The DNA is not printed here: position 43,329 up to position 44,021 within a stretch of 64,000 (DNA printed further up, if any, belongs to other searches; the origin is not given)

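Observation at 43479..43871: Bona fide RING-H2 (C3H2C3) finger in a bacterial anchored protein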

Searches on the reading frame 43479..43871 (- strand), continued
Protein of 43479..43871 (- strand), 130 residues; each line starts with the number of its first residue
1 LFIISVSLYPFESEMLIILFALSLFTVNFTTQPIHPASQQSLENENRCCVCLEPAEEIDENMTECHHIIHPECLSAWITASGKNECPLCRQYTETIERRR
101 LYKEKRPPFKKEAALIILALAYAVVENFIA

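Call 67: search_protein_families(library=pfam, proteins=[P0003, P0009, P0031, P0024, P0131], max_evalue=0.001)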
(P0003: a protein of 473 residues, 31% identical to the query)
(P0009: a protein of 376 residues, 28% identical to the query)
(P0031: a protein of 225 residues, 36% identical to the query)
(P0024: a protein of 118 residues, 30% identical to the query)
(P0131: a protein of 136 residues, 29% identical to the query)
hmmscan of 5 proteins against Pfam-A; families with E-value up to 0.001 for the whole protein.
P0003 (473 aa): 21 families
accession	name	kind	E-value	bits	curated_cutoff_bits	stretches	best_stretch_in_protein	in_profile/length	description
PF13639.12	zf-RING_2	-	5.3e-44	148.7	27.3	3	317-360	1-44/44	Ring finger domain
PF12678.13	zf-rbx1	-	1.2e-28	99.5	31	3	315-360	10-55/55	RING-H2 zinc finger domain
PF13923.12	zf-C3HC4_2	-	1.6e-28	98.7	27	3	318-359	1-40/40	Zinc finger, C3HC4 type (RING finger)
PF00097.31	zf-C3HC4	-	4.1e-23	81.4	21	3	414-453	1-40/40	Zinc finger, C3HC4 type (RING finger)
PF14634.12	zf-RING_5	-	9.7e-22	77.1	27.9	3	318-361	1-43/43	zinc-RING finger domain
PF17123.11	zf-RING_11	-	1.2e-20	73.3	27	3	413-440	1-29/29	RING-like zinc finger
PF13445.12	zf-RING_UBOX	-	1e-19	70.7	25.2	3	319-357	1-39/39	RING-type zinc-finger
PF13920.12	zf-C3HC4_3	-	1.2e-18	67.1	27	3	231-275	4-45/49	Zinc finger, C3HC4 type (RING finger)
PF12861.13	zf-ANAPC11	-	8.8e-18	64.6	25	2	313-364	9-62/65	Anaphase-promoting complex subunit 11 RING-H2 finger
PF17120.11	zf-RING_16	-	5.8e-14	51.9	27.4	2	411-452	4-46/57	RING/Ubox like zinc-binding domain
PF04641.18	Rtf2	-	3.8e-10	40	27.4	2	228-274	109-154/258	Rtf2 RING-finger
PF23555.2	zf-RING_Vps41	-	2e-09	37.3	30.3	1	319-359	3-50/52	Vps41 C-terminal RING finger domain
PF23412.1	zf_RING_Vps8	-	5e-08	33.1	27.3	0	414-442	1-34/52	Vps8 RING zinc finger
PF22908.2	PHD_NSD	-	2.3e-06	28.2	23.9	0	330-354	21-45/57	Histone-lysine N-methyltransferase NSD-like, PHD zinc finger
PF15227.12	zf-C3HC4_4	-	2.4e-06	28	30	0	319-359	1-42/42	zinc finger of C3HC4-type, RING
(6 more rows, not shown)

P0009 (376 aa): 17 families
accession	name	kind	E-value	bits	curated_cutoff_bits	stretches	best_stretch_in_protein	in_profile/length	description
PF13639.12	zf-RING_2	-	2.4e-26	92.2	27.3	2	159-202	3-44/44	Ring finger domain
PF12678.13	zf-rbx1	-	5e-21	75.1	31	2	157-202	12-55/55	RING-H2 zinc finger domain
PF13923.12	zf-C3HC4_2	-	3.9e-18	65.4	27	2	159-201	2-40/40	Zinc finger, C3HC4 type (RING finger)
PF00097.31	zf-C3HC4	-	2.4e-15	56.6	21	2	159-201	1-40/40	Zinc finger, C3HC4 type (RING finger)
PF14634.12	zf-RING_5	-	5e-15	55.6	27.9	2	315-359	2-43/43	zinc-RING finger domain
PF17123.11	zf-RING_11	-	2.2e-14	53.3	27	2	159-186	2-29/29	RING-like zinc finger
PF12861.13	zf-ANAPC11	-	2e-13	50.6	25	2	174-204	29-60/65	Anaphase-promoting complex subunit 11 RING-H2 finger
PF13445.12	zf-RING_UBOX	-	4.2e-12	46.3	25.2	2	315-355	1-39/39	RING-type zinc-finger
PF13920.12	zf-C3HC4_3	-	5.8e-11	42.5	27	2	157-204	3-45/49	Zinc finger, C3HC4 type (RING finger)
PF17120.11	zf-RING_16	-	3.4e-09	36.6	27.4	2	159-199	7-45/57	RING/Ubox like zinc-binding domain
PF23412.1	zf_RING_Vps8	-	1.2e-07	31.9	27.3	2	159-187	1-33/52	Vps8 RING zinc finger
PF14447.12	Prok-RING_4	-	3.8e-07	30.3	27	0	159-204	1-39/46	Prokaryotic RING finger family 4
PF11789.14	zf-Nse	-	1.6e-06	28.3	27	0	175-201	28-56/57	Zinc-finger of the MIZ type in Nse subunit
PF22908.2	PHD_NSD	-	7.6e-06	26.6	23.9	0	159-196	5-47/57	Histone-lysine N-methyltransferase NSD-like, PHD zinc finger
PF23555.2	zf-RING_Vps41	-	1.2e-05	25.3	30.3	0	330-357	23-50/52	Vps41 C-terminal RING finger domain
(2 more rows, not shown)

P0031 (225 aa): 13 families
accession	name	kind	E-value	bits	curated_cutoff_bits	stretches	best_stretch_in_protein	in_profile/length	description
PF13639.12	zf-RING_2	-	2.3e-11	44.2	27.3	1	33-82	1-44/44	Ring finger domain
PF00097.31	zf-C3HC4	-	5.5e-08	33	21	1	35-81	1-40/40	Zinc finger, C3HC4 type (RING finger)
PF12678.13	zf-rbx1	-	1.5e-07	31.9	31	1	34-82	2-55/55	RING-H2 zinc finger domain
PF23555.2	zf-RING_Vps41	-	1.2e-06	28.4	30.3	1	34-81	2-50/52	Vps41 C-terminal RING finger domain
PF12861.13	zf-ANAPC11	-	3.1e-06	27.6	25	1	56-84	31-60/65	Anaphase-promoting complex subunit 11 RING-H2 finger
PF14634.12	zf-RING_5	-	5.5e-06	26.7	27.9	1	35-83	2-43/43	zinc-RING finger domain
PF13923.12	zf-C3HC4_2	-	1.2e-05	25.4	27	1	35-81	2-40/40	Zinc finger, C3HC4 type (RING finger)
PF13445.12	zf-RING_UBOX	-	1.4e-05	25.4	25.2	1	35-79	1-39/39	RING-type zinc-finger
PF17123.11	zf-RING_11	-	1.4e-05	25.1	27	1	35-66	2-29/29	RING-like zinc finger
PF11789.14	zf-Nse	-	0.00019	21.6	27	1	53-81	26-56/57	Zinc-finger of the MIZ type in Nse subunit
PF12906.13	RINGv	-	0.00027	21.4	21.6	1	35-81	1-47/47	RING-variant domain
PF11793.14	FANCL_C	-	0.00055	20.6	27.3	0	34-77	4-47/69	FANCL C-terminal domain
PF13920.12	zf-C3HC4_3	-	0.00055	20.1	27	0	56-87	19-48/49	Zinc finger, C3HC4 type (RING finger)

P0024 (118 aa): 2 families
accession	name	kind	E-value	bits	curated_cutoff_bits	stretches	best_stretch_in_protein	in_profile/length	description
PF13639.12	zf-RING_2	-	1.4e-07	32.1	27.3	1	30-72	2-44/44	Ring finger domain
PF12678.13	zf-rbx1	-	0.0002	22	31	1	26-72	9-55/55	RING-H2 zinc finger domain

P0131 (136 aa): 10 families
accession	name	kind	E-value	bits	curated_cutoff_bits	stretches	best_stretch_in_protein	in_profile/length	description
PF00097.31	zf-C3HC4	-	9.5e-11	41.8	21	1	45-84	1-40/40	Zinc finger, C3HC4 type (RING finger)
PF13639.12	zf-RING_2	-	4.3e-10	40.1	27.3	1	44-85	2-44/44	Ring finger domain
PF13923.12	zf-C3HC4_2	-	2.3e-07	30.9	27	1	44-84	1-40/40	Zinc finger, C3HC4 type (RING finger)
PF12678.13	zf-rbx1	-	2.4e-07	31.3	31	1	44-85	13-55/55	RING-H2 zinc finger domain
PF13920.12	zf-C3HC4_3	-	1.3e-06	28.6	27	1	44-89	4-47/49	Zinc finger, C3HC4 type (RING finger)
PF13445.12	zf-RING_UBOX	-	1.5e-05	25.4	25.2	1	45-82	1-39/39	RING-type zinc-finger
PF17123.11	zf-RING_11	-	1.6e-05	24.9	27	1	44-69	1-28/29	RING-like zinc finger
PF17120.11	zf-RING_16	-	3.1e-05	24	27.4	1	44-82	6-45/57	RING/Ubox like zinc-binding domain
PF14447.12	Prok-RING_4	-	3.2e-05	24.2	27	1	45-87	1-39/46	Prokaryotic RING finger family 4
PF12861.13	zf-ANAPC11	-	0.00039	20.8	25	1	60-88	31-61/65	Anaphase-promoting complex subunit 11 RING-H2 finger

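Call 77: fold_search(model_id=the predicted structure, library=viral)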
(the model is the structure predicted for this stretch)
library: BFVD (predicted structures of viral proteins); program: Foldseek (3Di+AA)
matches with E <= 10: 552; with E <= 0.001: 15
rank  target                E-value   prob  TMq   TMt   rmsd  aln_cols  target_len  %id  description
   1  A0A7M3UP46            1.5e-04  1.00  0.39  0.22  10.1        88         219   23  RING-type domain-containing protein [Pyramimonas orientalis virus]
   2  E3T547                1.8e-04  1.00  0.37  0.53   3.3        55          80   27  RING-type domain-containing protein [Cafeteria roenbergensis virus (strain BV-PW1)]
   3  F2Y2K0                2.3e-04  1.00  0.39  0.42  16.0        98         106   22  (no name in the UniProt tables at hand)
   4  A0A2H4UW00            2.6e-04  1.00  0.32  0.22   7.7        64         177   36  RING-finger domain-containing protein [Bodo saltans virus]
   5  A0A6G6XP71            5.4e-04  1.00  0.37  0.36   2.3        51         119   37  (no name in the UniProt tables at hand)
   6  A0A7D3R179            5.4e-04  1.00  0.37  0.30   2.7        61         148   26  Capsid protein with RING finger 1 domain [Fadolivirus FV1/VV64]
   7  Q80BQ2                5.8e-04  1.00  0.41  0.29   7.8        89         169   19  Uncharacterized protein [Saimiriine herpesvirus 2 (strain 488)]
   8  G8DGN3                6.3e-04  1.00  0.39  0.30  11.2        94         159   31  (no name in the UniProt tables at hand)
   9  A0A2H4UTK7            6.3e-04  1.00  0.33  0.12   5.8        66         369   33  RING-finger domain-containing protein [Bodo saltans virus]
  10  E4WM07                6.8e-04  1.00  0.39  0.24   8.1        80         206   26  (no name in the UniProt tables at hand)
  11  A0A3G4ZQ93            6.8e-04  1.00  0.34  0.10   6.7        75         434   25  Ring and ubiquitin domain protein (Fragment) [Barrevirus sp.]
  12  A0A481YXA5            7.4e-04  1.00  0.34  0.34   8.6        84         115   26  Putative RING finger E3 ubiquitin ligase [Marseillevirus LCMAC201]
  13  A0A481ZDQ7            8.7e-04  0.99  0.38  0.27  11.1       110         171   24  Putative RING finger E3 ubiquitin ligase [Pithovirus LCPAC404]
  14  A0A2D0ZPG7            8.7e-04  0.98  0.33  0.21  11.6       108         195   24  Ring finger and U-box domain [vespertilionid gammaherpesvirus 3]
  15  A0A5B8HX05            9.4e-04  1.00  0.34  0.24   3.2        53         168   38  E3 ubiquitin-protein ligase LAP [Mimiviridae sp. ChoanoV1]
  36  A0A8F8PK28            2.8e-03  1.00  0.38  0.24   7.8        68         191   19  RING H2 finger protein [Clandestinovirus]
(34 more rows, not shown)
